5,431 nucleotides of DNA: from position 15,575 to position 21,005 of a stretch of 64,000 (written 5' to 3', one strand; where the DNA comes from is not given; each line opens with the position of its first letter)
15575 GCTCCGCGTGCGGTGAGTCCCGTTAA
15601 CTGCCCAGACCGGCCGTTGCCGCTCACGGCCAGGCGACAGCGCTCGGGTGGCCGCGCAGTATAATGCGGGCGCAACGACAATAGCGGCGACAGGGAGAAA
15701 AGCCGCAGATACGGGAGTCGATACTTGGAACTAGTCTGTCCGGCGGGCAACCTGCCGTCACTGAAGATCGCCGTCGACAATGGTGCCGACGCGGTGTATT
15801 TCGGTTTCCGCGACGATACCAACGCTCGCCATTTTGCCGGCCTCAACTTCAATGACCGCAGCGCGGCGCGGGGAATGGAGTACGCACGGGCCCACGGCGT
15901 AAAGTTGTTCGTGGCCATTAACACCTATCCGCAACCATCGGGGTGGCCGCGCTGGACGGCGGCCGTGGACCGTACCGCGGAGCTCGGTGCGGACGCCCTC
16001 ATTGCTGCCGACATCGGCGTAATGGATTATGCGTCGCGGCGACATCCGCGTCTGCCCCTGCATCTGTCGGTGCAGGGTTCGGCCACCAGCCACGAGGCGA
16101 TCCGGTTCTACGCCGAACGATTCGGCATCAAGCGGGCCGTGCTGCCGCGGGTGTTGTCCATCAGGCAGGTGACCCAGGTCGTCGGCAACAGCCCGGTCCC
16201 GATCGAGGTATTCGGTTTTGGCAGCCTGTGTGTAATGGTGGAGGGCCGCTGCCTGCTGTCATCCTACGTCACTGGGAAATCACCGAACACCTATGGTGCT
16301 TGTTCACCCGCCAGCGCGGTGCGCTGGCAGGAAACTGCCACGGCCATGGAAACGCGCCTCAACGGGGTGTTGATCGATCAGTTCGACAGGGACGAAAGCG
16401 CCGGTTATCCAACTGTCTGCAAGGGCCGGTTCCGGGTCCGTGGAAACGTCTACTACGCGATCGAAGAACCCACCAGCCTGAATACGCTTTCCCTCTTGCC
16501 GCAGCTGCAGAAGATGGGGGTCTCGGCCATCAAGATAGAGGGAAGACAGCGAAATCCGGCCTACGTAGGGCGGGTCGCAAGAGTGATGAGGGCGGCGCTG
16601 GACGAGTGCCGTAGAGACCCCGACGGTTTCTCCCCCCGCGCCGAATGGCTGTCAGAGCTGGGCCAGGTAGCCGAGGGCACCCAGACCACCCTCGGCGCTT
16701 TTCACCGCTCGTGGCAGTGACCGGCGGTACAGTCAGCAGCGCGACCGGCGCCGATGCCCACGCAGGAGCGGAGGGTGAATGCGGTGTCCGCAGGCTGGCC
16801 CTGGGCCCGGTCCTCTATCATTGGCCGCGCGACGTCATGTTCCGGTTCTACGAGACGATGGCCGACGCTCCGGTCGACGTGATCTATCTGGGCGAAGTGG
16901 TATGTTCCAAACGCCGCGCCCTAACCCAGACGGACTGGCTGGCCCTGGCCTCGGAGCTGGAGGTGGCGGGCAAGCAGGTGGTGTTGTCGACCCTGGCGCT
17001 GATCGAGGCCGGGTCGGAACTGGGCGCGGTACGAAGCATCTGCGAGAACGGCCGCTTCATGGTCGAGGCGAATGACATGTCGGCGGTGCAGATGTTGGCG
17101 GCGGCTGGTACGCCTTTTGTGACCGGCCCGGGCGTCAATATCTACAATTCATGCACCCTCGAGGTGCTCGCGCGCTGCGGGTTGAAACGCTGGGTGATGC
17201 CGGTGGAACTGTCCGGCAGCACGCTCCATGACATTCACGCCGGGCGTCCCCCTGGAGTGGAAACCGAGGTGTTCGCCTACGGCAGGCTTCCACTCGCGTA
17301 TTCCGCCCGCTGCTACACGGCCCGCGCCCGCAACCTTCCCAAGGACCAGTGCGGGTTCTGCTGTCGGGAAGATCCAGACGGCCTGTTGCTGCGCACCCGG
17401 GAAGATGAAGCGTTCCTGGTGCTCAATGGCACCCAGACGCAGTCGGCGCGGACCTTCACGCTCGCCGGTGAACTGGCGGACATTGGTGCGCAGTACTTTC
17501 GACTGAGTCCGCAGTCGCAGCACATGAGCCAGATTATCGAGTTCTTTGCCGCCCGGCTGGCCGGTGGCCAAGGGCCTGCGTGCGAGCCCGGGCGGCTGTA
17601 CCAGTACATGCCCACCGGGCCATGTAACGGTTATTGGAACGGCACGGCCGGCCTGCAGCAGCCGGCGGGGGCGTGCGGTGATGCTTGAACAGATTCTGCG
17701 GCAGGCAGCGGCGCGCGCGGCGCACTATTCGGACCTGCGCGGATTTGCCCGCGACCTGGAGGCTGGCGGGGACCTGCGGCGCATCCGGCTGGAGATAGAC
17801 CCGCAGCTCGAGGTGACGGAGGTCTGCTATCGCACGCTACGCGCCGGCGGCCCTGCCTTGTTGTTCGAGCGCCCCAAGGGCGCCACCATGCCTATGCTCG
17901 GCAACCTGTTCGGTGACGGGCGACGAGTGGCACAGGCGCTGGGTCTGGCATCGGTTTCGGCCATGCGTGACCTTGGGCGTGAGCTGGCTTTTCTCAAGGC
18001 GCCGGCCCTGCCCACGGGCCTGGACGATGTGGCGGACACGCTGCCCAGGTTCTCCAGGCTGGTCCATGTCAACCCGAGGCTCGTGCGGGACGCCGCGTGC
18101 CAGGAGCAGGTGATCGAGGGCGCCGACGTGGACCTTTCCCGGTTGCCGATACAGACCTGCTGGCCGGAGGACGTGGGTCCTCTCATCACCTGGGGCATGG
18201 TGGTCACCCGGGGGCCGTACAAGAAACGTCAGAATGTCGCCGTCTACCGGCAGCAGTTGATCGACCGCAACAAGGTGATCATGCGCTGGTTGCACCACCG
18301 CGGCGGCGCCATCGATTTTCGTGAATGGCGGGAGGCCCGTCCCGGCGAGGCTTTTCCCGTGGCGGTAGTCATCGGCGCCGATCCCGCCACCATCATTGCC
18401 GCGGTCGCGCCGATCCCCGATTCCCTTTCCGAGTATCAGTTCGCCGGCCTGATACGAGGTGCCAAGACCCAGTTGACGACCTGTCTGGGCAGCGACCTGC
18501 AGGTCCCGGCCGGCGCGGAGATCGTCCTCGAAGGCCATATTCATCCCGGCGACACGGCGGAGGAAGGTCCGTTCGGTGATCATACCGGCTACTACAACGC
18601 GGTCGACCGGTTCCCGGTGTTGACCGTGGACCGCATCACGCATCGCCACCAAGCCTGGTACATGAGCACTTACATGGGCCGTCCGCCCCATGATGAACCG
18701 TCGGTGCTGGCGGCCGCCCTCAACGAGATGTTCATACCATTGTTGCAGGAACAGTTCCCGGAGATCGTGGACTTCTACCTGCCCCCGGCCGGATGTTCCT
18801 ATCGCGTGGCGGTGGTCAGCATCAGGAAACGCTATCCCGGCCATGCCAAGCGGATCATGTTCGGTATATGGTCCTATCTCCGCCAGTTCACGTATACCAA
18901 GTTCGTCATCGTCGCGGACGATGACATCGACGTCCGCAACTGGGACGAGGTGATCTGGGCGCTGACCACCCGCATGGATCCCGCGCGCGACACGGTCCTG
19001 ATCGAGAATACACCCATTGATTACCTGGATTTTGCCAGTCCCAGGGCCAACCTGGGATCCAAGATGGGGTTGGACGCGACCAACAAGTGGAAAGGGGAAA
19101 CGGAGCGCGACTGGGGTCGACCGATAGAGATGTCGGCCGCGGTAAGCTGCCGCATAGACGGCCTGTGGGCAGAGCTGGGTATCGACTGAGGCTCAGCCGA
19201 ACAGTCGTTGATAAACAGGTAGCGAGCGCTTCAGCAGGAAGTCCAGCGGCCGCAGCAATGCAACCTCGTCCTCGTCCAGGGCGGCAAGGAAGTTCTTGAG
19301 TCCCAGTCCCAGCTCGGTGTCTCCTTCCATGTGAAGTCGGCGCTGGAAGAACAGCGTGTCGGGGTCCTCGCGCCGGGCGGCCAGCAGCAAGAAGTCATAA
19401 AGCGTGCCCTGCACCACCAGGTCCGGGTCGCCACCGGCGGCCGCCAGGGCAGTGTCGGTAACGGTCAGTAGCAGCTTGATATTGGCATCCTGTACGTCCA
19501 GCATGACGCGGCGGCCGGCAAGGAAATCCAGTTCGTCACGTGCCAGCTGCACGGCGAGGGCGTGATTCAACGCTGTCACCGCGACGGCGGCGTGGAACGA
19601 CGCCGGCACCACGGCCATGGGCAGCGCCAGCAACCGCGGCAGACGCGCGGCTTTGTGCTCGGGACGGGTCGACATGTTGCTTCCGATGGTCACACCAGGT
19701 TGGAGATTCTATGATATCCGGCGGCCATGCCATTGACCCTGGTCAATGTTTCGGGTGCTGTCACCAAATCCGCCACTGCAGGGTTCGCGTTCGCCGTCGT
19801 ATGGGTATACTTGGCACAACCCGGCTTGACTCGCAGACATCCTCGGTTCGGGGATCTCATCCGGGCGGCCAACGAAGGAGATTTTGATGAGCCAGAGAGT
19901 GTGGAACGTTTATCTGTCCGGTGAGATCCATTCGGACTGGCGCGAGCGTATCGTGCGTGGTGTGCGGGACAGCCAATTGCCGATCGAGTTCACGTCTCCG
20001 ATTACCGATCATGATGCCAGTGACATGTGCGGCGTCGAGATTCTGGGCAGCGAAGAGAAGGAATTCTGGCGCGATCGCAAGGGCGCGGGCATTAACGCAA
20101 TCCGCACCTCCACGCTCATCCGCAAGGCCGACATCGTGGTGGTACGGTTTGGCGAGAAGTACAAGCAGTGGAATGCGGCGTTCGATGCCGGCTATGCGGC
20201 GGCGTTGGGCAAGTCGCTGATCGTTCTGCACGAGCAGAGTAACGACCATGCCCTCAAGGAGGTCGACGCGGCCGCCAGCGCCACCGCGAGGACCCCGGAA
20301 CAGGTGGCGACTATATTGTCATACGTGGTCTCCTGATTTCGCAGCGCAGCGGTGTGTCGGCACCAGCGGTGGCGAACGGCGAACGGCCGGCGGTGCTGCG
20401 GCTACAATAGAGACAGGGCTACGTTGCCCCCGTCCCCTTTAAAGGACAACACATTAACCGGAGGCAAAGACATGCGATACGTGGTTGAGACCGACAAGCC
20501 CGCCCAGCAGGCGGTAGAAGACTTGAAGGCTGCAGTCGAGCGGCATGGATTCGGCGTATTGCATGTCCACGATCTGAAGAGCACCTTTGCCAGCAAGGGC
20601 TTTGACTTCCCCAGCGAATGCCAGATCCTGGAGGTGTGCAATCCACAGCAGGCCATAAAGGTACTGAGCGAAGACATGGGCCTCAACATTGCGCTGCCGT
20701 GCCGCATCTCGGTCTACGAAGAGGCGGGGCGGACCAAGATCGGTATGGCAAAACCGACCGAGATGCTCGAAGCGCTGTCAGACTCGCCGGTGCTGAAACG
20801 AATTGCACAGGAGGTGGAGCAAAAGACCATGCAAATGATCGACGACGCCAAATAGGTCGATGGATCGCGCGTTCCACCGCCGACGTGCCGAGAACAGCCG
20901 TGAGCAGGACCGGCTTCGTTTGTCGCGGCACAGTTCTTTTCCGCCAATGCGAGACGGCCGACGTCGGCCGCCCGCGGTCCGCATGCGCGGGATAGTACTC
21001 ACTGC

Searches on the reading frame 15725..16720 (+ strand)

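Call 9: search_protein_families(library=pfam, proteins=[window:15725-16720:+], max_evalue=0.001)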
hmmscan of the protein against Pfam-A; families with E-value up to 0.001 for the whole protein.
window:15725-16720:+ (331 aa): 1 family
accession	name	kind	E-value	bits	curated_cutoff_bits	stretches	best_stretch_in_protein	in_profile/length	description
PF01136.24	Peptidase_U32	-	9.7e-63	212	22.4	1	76-330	3-232/233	Peptidase family U32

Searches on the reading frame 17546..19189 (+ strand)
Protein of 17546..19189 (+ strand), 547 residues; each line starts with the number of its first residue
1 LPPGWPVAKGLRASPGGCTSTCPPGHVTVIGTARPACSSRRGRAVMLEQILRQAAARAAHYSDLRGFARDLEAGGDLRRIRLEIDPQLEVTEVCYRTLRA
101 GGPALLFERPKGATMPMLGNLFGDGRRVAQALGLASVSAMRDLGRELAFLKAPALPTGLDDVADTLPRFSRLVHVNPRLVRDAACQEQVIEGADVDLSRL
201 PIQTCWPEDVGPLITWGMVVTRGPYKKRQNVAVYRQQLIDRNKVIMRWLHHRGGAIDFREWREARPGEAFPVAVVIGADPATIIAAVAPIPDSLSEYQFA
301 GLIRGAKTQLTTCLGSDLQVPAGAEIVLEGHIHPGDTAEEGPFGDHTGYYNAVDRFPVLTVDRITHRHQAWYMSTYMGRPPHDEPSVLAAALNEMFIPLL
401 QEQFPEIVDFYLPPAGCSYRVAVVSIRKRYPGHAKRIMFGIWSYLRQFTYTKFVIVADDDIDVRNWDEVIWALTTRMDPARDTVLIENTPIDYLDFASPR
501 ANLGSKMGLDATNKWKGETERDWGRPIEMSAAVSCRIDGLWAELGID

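Call 9: search_protein_families(library=pfam, proteins=[window:17546-19189:+], max_evalue=0.001)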
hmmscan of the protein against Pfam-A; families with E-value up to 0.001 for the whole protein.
window:17546-19189:+ (547 aa): 3 families
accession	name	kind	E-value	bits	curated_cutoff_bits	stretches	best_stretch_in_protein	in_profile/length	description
PF01977.22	UbiD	-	4.2e-81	271.5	23.3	1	181-380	6-206/206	3-octaprenyl-4-hydroxybenzoate carboxy-lyase Rift-related domain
PF20696.2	UbiD_C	-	1.8e-48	164.2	24.2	1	387-511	2-127/127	3-octaprenyl-4-hydroxybenzoate carboxy-lyase C-terminal domain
PF20695.2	UbiD_N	-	4.2e-24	84.9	24.3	1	70-146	3-77/78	3-octaprenyl-4-hydroxybenzoate carboxy-lyase N-terminal domain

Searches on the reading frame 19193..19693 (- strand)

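Call 9: search_protein_families(library=pfam, proteins=[window:19193-19693:-], max_evalue=0.001)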
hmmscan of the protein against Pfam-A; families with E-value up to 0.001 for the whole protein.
window:19193-19693:- (166 aa): 2 families
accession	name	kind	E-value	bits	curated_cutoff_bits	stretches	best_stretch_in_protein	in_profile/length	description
PF02036.22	SCP2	-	3.8e-16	59.7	21.3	1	43-136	2-100/101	SCP-2 sterol transfer family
PF07398.16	MDMPI_C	-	1.9e-06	28.9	29.5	1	46-128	2-87/90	MDMPI C-terminal domain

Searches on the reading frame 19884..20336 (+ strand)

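Call 9: search_protein_families(library=pfam, proteins=[window:19884-20336:+], max_evalue=0.001)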
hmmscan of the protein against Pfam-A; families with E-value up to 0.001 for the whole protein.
window:19884-20336:+ (150 aa): 2 families
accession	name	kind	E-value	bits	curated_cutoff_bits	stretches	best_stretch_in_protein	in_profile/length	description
PF11071.14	Nuc_deoxyri_tr3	-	1.5e-66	223.2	23.2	1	10-149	1-140/140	Nucleoside 2-deoxyribosyltransferase YtoQ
PF15891.11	Nuc_deoxyri_tr2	-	2.3e-06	28.3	30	1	8-117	3-103/105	Nucleoside 2-deoxyribosyltransferase like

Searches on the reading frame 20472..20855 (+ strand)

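Call 9: search_protein_families(library=pfam, proteins=[window:20472-20855:+], max_evalue=0.001)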
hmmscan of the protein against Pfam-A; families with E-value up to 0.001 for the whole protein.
window:20472-20855:+ (127 aa): 1 family
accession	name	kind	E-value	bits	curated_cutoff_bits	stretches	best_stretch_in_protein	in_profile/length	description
PF03625.19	DUF302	-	2.5e-17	62.9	23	1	33-95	1-63/63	Domain of unknown function DUF302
